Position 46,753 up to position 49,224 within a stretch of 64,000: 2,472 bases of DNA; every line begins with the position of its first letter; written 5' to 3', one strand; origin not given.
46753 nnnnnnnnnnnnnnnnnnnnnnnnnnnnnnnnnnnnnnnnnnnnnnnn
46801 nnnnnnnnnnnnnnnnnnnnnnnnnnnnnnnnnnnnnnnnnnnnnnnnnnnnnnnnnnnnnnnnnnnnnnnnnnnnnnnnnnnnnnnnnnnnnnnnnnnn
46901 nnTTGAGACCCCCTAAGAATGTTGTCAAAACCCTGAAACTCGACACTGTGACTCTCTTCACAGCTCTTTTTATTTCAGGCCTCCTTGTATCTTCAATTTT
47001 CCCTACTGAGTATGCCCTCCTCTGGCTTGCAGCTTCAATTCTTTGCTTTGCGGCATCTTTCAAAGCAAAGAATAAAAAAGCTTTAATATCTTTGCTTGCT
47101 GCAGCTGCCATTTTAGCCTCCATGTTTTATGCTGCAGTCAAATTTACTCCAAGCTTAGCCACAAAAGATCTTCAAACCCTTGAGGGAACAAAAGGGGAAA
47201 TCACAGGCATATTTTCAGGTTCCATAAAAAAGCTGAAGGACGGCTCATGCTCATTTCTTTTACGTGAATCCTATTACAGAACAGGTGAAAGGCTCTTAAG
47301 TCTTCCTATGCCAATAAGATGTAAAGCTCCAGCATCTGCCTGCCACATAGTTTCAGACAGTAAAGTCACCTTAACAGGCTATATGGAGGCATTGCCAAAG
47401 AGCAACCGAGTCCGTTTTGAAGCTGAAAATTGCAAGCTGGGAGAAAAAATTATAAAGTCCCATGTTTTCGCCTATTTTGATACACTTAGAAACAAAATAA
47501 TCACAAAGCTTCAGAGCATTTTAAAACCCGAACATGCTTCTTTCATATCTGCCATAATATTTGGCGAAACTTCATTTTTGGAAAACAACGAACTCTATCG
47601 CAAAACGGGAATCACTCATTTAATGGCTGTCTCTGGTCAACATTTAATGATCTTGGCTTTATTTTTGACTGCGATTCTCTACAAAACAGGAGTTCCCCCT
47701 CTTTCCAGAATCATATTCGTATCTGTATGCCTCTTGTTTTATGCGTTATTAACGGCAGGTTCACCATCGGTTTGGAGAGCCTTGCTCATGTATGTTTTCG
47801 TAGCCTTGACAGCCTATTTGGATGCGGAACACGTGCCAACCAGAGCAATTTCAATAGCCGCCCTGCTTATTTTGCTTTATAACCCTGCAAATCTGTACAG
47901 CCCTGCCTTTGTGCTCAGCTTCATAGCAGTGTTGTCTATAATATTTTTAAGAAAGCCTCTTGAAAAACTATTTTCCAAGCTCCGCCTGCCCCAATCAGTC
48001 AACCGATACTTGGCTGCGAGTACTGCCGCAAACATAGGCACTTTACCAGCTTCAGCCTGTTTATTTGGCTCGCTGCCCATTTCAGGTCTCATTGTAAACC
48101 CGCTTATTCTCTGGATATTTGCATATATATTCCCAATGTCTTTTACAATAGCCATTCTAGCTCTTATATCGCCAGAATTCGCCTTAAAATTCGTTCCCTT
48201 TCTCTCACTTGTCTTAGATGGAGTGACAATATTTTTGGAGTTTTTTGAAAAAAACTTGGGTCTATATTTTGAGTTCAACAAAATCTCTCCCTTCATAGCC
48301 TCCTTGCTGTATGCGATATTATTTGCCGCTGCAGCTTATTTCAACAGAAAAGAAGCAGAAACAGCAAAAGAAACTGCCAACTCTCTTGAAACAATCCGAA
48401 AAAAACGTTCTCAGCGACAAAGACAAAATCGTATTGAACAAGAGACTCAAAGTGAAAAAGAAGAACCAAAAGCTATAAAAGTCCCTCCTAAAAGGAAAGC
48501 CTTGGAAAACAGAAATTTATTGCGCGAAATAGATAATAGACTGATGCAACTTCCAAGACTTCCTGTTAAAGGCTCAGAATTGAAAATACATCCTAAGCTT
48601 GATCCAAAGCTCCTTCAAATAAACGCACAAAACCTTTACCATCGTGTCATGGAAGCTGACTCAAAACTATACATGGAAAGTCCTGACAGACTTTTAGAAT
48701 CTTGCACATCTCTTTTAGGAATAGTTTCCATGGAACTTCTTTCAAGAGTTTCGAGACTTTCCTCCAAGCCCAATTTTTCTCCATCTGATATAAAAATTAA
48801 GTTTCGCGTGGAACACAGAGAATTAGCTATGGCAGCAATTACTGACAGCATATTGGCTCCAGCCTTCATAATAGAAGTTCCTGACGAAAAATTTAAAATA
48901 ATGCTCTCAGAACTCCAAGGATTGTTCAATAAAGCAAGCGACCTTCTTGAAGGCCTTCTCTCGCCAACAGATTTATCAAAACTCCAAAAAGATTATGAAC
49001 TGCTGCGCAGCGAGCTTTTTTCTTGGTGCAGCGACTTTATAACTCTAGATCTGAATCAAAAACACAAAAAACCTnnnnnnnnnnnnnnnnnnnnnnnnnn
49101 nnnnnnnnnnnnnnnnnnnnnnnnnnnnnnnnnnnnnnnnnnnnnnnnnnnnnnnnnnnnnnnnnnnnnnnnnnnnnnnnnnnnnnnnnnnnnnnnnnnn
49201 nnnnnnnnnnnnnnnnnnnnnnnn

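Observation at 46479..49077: comEA-like/comEC pair in which ComEC lacks the beta-lactamase nuclease domain and carries a different C-terminal module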

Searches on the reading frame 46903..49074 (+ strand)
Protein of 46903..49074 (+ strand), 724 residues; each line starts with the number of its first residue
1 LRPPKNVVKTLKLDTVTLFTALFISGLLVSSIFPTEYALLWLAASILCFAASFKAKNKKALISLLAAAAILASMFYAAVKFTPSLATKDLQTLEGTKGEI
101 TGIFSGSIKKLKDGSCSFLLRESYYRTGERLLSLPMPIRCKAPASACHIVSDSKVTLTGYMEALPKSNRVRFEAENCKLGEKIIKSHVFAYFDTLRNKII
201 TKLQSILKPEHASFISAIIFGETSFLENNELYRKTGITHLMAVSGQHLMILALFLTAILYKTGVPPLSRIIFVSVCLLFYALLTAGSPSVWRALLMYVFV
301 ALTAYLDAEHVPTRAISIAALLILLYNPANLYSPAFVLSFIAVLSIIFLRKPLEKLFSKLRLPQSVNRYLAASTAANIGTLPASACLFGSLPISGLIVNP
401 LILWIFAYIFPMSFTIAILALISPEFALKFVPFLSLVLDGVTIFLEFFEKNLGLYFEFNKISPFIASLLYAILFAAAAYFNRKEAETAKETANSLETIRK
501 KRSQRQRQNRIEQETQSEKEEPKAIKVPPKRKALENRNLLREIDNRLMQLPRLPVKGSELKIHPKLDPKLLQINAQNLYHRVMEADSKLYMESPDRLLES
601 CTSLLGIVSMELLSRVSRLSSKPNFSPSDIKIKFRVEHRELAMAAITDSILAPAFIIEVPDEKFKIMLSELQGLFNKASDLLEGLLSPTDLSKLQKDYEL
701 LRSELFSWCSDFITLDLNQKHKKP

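Call 3: search_protein_families(library=pfam, proteins=[window:46903-49074:+], max_evalue=1)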
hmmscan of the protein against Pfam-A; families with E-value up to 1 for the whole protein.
window:46903-49074:+ (724 aa): 4 families
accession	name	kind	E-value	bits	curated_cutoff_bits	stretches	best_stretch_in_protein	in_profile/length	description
PF03772.21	Competence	-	1.2e-44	153.1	23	1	219-482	2-269/270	Competence protein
PF13567.11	DUF4131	-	0.031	14.4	31.6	1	35-162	5-131/165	Domain of unknown function (DUF4131)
PF20570.3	DUF6779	-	0.066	14.3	28.1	1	468-534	9-73/108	Domain of unknown function (DUF6779)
PF09716.15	ETRAMP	-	0.13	12.7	29.1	0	19-73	10-67/81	Malarial early transcribed membrane protein (ETRAMP)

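Call 4: search_protein_families(library=ncbifam, proteins=[window:46903-49074:+], max_evalue=1)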
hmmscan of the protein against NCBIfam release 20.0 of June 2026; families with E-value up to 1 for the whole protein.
window:46903-49074:+ (724 aa): 5 families
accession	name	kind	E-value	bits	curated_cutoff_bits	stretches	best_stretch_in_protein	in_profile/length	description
TIGR00361.1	ComEC_Rec2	equivalog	9.9e-24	83.4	190.05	1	192-438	109-367/663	DNA internalization-related competence protein ComEC/Rec2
TIGR00360.1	ComEC_N-term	subfamily_domain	1.1e-19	71.3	36.5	1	237-409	1-167/171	ComEC/Rec2-related protein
NF045979.1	ComEC_MAG0480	equivalog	8.8e-19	67.6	150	1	195-478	176-450/461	MAG0480 family ComEC-like protein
NF008580.0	PRK11539.1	equivalog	3.6e-15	55.4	969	1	176-410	163-408/758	ComEC family protein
TIGR01399.1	hrcV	equivalog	0.54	8.6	692.25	1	463-572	289-401/677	type III secretion system export apparatus subunit SctV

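Call 6: find_homologous_proteins(query=window:46903-49074:+)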
Query window:46903-49074:+ (724 aa): 83 proteins with E <= 0.001 among 8000 candidates.
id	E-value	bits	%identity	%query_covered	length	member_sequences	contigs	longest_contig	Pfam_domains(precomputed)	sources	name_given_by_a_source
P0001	0.0e+0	1562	100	100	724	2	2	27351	PF03772.22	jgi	-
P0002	2.8e-125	438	35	97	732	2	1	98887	PF13567.12,PF03772.22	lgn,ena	-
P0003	4.2e-123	430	34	97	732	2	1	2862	PF13567.12,PF03772.22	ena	-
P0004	5.5e-123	430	35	96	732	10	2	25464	PF13567.12,PF03772.22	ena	-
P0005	5.1e-117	410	34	97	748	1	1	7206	PF03772.22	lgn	-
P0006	1.7e-116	409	33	97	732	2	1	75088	PF03772.22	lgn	-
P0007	6.8e-22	96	32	32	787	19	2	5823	PF13567.12,PF03772.22,PF00753.34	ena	-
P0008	1.6e-18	85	30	38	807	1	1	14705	PF12706.14,PF13567.12,PF03772.22,PF00753.34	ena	-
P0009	9.7e-18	82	31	36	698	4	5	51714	PF13567.12,PF03772.22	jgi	jgi:competence protein ComEC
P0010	1.4e-17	82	29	35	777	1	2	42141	PF12706.14,PF13567.12,PF03772.22,PF00753.34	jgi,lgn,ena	-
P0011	1.9e-16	78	28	40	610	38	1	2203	PF03772.22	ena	-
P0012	1.4e-15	75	33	34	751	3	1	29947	PF03772.22,PF00753.34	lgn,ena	-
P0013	5.3e-15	73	28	40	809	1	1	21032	PF12706.14,PF13567.12,PF03772.22,PF00753.34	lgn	-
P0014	1.2e-14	72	29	42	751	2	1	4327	PF03772.22,PF00753.34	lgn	-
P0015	3.2e-14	71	29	29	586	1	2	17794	PF13567.12,PF03772.22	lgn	-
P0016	5.3e-14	70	29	34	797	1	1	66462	PF13567.12,PF03772.22,PF00753.34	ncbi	-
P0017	6.1e-14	70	31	29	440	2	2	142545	PF03772.22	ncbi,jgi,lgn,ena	-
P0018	7.3e-14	70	33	31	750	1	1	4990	PF12706.14,PF03772.22,PF00753.34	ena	-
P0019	1.0e-13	69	32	31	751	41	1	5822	PF03772.22,PF00753.34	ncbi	-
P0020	1.3e-13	69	34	30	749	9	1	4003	PF03772.22,PF00753.34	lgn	-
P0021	5.6e-13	67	27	34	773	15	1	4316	PF03772.22,PF00753.34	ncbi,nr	ncbi:MAG: competence protein ComEC [Solirubrobacteraceae bacterium]|nr:competence protein ComEC [Sol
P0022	8.2e-13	66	32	27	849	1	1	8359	PF03772.22,PF00753.34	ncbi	-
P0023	1.5e-12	65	30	28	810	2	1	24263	PF12706.14,PF13567.12,PF03772.22,PF00753.34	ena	-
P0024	1.5e-11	62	32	34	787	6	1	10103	PF13567.12,PF03772.22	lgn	-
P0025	1.8e-11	62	27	42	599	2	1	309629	PF03772.22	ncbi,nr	ncbi:MAG: ComEC/Rec2 family competence protein [Muribaculaceae bacterium]|nr:ComEC/Rec2 family compe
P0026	1.8e-11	62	28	38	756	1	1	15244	PF03772.22,PF00753.34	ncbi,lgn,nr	ncbi:MAG: DNA internalization-related competence protein ComEC/Rec2 [Kurthia sp.]|nr:DNA internaliza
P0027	3.4e-11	61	25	58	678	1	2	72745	PF13567.12,PF03772.22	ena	-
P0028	4.3e-11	60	25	41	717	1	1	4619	PF03772.22,PF00753.34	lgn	-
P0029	5.5e-11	60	29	29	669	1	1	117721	PF13567.12,PF03772.22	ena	-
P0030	9.8e-11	59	30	28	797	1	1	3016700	PF13567.12,PF03772.22,PF00753.34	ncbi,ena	-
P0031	1.0e-10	59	30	25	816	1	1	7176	PF03772.22,PF00753.34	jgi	-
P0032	1.7e-10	58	31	30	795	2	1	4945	PF03772.22,PF00753.34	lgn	-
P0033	1.9e-10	58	37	21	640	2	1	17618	PF03772.22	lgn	-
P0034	3.7e-10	57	28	22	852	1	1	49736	PF12706.14,PF13567.12,PF03772.22,PF00753.34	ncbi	-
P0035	3.8e-10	57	27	25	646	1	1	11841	PF12706.14,PF03772.22,PF00753.34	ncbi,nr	ncbi:MAG: DNA internalization-related competence protein ComEC/Rec2, partial [Balneolales bacterium]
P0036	4.1e-10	57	30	33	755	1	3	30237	PF13567.12,PF03772.22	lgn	-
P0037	7.2e-10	56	26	36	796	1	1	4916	PF13567.12,PF03772.22,PF00753.34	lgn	-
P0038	8.4e-10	56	32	27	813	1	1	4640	PF13567.12,PF03772.22,PF00753.34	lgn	-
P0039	1.0e-9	56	29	32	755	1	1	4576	PF12706.14,PF13567.12,PF03772.22,PF00753.34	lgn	-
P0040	1.1e-9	56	30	28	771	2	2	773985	PF12706.14,PF23023.2,PF13567.12,PF03772.22,PF00753.34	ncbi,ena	-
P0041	1.7e-9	55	27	32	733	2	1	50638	PF13567.12,PF03772.22,PF00753.34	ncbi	-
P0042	3.0e-9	54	27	30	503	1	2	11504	PF13567.12,PF03772.22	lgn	-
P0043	4.4e-9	54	27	30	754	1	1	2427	PF13567.12,PF03772.22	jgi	jgi:competence protein ComEC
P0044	4.4e-9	54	25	37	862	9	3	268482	PF12706.14,PF13567.12,PF03772.22,PF00753.34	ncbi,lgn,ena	-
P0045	4.5e-9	54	29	32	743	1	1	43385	PF03772.22,PF00753.34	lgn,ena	-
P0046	6.9e-9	53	29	24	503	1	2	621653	PF13567.12,PF03772.22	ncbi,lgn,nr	ncbi:MAG: ComEC/Rec2 family competence protein [Candidatus Falkowbacteria bacterium]|nr:ComEC/Rec2 f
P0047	9.9e-9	53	29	33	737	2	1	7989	PF03772.22,PF00753.34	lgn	-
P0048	1.3e-8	52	29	27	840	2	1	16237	PF12706.14,PF13567.12,PF03772.22,PF00753.34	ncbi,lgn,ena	-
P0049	2.2e-8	51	25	19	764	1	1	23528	PF13567.12,PF03772.22,PF00753.34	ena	-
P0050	8.2e-8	50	28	23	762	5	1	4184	PF03772.22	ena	-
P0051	8.4e-8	50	29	31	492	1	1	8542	PF13567.12,PF03772.22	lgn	-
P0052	9.8e-8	49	25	34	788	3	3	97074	PF13567.12,PF03772.22,PF00753.34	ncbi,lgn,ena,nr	ncbi:DNA internalization-related competence protein ComEC/Rec2 [bacterium]|nr:DNA internalization-re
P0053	9.8e-8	49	30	24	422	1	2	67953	PF03772.22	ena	-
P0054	2.1e-7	48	29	31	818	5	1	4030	PF13567.12,PF03772.22,PF00753.34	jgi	jgi:competence protein ComEC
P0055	4.3e-7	47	29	25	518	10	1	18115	PF13567.12,PF03772.22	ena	-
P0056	5.8e-7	47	27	40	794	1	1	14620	PF23023.2,PF13567.12,PF03772.22,PF00753.34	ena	-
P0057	8.0e-7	46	25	27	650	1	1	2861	PF13567.12,PF03772.22,PF00753.34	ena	-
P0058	1.2e-6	46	28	34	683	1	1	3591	PF13567.12,PF03772.22,PF00753.34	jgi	jgi:competence protein ComEC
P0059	1.7e-6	45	27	26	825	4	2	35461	PF13567.12,PF03772.22,PF00753.34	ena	-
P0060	2.2e-6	45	30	28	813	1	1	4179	PF13567.12,PF03772.22,PF00753.34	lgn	-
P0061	2.5e-6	45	26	36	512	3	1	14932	PF13567.12,PF03772.22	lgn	-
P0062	2.5e-6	45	30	33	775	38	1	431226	PF13567.12,PF03772.22,PF00753.34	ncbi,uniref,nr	ncbi:DNA internalization-related competence protein ComEC/Rec2 [Cytobacillus firmus]|uniref:DNA inte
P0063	2.8e-6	44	30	29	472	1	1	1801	PF13567.12,PF03772.22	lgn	-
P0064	3.6e-6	44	27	40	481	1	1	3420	PF03772.22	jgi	jgi:competence protein ComEC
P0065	4.2e-6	44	26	23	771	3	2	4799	PF03772.22,PF00753.34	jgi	-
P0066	4.3e-6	44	27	29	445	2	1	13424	PF03772.22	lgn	-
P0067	5.0e-6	44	30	14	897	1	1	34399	PF12706.14,PF13567.12,PF03772.22,PF00753.34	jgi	jgi:competence protein ComEC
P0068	7.4e-6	43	26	35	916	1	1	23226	PF03772.22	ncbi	-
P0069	1.1e-5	43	25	26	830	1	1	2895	PF13567.12,PF03772.22,PF00753.34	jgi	jgi:competence protein ComEC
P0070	1.1e-5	43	27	40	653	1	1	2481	PF12706.14,PF03772.22,PF00753.34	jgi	-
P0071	1.2e-5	42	27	27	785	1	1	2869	PF12706.14,PF03772.22,PF00753.34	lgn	-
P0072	1.6e-5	42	25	24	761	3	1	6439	PF12706.14,PF03772.22,PF00753.34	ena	-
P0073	1.9e-5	42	32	27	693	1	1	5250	PF13567.12,PF03772.22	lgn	-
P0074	3.9e-5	41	26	27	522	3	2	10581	PF03772.22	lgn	-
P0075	6.9e-5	40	22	41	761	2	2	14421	PF12706.14,PF03772.22,PF00753.34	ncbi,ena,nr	ncbi:MAG: DNA internalization-related competence protein ComEC/Rec2 [Gemmatimonadota bacterium]|nr:D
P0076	7.4e-5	40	25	39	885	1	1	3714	PF13567.12,PF03772.22,PF00753.34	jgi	jgi:competence protein ComEC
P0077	1.4e-4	39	27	33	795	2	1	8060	PF13567.12,PF03772.22,PF00753.34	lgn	-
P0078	1.6e-4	39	26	27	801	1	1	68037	PF12706.14,PF13567.12,PF03772.22,PF00753.34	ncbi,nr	ncbi:MAG: DNA internalization-related competence protein ComEC/Rec2 [Balneolaceae bacterium]|nr:DNA 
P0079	1.6e-4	39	22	28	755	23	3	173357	PF12706.14,PF03772.22,PF00753.34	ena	-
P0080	1.9e-4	38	25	33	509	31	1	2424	PF03772.22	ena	-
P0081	2.9e-4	38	31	21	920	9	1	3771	PF12706.14,PF13567.12,PF03772.22,PF00753.34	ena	-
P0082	3.1e-4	38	22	35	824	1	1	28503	PF13567.12,PF03772.22,PF00753.34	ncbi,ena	-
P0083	4.5e-4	37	25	39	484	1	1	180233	PF13567.12,PF03772.22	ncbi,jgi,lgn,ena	ncbi:MAG: ComEC/Rec2 family competence protein [bacterium]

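Call 13: find_encoding_contigs(protein=P0002, flank=8000, max_places=3)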
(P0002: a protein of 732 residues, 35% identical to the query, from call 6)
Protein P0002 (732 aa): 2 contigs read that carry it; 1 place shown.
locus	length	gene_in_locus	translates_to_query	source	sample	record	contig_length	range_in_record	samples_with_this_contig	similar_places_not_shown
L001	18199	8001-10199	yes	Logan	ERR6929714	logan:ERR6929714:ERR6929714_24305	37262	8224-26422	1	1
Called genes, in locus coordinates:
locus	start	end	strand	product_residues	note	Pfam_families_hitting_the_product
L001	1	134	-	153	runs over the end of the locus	-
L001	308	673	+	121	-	-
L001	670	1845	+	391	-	PF13433:Peripla_BP_5, PF13458:Peripla_BP_6, PF01094:ANF_receptor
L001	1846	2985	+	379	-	PF21544:PorZ_N_b_propeller (faint), PF07494:Reg_prop (faint)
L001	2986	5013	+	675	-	PF22745:Nlig-Ia, PF01653:DNA_ligase_aden, PF03120:OB_DNA_ligase, PF14520:HHH_5 (faint), PF12826:HHH_2, PF00533:BRCT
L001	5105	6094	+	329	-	PF09986:DUF2225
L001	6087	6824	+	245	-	-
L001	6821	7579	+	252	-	-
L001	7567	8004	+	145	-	PF12836:HHH_3 (weak), PF04919:DUF655 (weak)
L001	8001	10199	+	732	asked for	PF13567:DUF4131 (weak), PF03772:Competence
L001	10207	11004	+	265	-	PF02698:DUF218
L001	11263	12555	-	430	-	PF01546:Peptidase_M20, PF07687:M20_dimer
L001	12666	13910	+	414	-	PF00919:UPF0004, PF04055:Radical_SAM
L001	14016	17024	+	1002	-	PF00501:AMP-binding, PF00368:HMG-CoA_red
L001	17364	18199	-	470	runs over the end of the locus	-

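Call 14: find_encoding_contigs(protein=P0006, flank=8000, max_places=3)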
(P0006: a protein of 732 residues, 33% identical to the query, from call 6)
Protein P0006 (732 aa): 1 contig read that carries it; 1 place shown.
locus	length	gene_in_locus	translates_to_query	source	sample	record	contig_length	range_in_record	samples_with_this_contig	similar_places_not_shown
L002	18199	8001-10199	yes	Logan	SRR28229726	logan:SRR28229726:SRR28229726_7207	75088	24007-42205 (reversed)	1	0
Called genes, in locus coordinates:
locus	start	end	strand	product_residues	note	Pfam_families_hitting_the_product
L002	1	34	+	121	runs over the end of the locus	-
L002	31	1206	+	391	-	PF13433:Peripla_BP_5, PF13458:Peripla_BP_6, PF01094:ANF_receptor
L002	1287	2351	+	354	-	PF07494:Reg_prop (faint)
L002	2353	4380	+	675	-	PF22745:Nlig-Ia, PF01653:DNA_ligase_aden, PF03120:OB_DNA_ligase, PF14520:HHH_5 (weak), PF12826:HHH_2, PF00533:BRCT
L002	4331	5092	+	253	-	-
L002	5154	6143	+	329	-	PF09986:DUF2225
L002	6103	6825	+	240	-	-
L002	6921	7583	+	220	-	-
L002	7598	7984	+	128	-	PF00633:HHH (weak)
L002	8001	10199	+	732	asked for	PF03772:Competence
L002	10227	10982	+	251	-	PF02698:DUF218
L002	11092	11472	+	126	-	PF00436:SSB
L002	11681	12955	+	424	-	PF13487:HD_5, PF08668:HDOD (faint), PF01966:HD, PF13487:HD_5, PF01966:HD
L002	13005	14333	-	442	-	PF01546:Peptidase_M20, PF07687:M20_dimer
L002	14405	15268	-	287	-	PF02085:Cytochrom_CIII (faint), PF14522:Cytochrome_C7 (faint)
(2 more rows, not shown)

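Call 28: search_protein_families(library=pfam, alignment_id=A3, max_evalue=0.1)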
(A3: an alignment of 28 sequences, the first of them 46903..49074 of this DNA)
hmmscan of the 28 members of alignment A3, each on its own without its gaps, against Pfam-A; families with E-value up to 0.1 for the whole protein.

A. member 1, window:46903-49074:+ (724 aa): 3 families
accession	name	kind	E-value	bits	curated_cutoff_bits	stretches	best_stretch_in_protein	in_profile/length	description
PF03772.21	Competence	-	1.2e-44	153.1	23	1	219-482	2-269/270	Competence protein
PF13567.11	DUF4131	-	0.031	14.4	31.6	1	35-162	5-131/165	Domain of unknown function (DUF4131)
PF20570.3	DUF6779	-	0.066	14.3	28.1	0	468-534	9-73/108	Domain of unknown function (DUF6779)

B. families by the number of members that match (of 28 scanned): 4 families
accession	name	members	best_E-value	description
PF03772.21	Competence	28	1.5e-51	Competence protein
PF13567.11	DUF4131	19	6.3e-08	Domain of unknown function (DUF4131)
PF20570.3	DUF6779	1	0.066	Domain of unknown function (DUF6779)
PF12762.13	DDE_Tnp_IS1595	1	0.071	ISXO2-like transposase domain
